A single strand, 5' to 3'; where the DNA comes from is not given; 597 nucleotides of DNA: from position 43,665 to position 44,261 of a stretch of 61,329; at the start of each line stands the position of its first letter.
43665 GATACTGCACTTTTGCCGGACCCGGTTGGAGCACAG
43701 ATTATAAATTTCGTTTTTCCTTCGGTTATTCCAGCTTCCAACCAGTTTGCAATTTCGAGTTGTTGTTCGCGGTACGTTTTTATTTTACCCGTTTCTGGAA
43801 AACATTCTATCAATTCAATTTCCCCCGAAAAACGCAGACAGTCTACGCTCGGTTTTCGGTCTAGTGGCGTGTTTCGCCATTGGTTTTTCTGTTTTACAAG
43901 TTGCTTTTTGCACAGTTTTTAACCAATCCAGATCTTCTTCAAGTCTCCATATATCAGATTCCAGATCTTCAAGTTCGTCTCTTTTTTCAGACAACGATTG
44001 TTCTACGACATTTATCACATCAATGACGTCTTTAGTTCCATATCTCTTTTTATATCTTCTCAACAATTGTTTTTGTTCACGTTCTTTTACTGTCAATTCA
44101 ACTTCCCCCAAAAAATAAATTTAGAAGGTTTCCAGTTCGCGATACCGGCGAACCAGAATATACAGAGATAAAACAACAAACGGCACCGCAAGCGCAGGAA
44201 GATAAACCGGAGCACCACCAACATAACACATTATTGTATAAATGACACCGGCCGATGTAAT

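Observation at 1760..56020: Highly over-represented, transcription-co-oriented dispersed motif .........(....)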

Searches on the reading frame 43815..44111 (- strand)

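Call 75: search_protein_families(library=pfam, proteins=[window:43815-44111:-], max_evalue=0.05)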
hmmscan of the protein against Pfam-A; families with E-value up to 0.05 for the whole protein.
window:43815-44111:- (98 aa): 2 families
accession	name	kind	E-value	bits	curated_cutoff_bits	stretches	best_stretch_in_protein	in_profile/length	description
PF14257.11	DUF4349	-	0.0059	16.4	27.7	1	11-62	95-146/213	Domain of unknown function (DUF4349)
PF09155.15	DUF1940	-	0.039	14.4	25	1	25-70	41-85/143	Domain of unknown function (DUF1940)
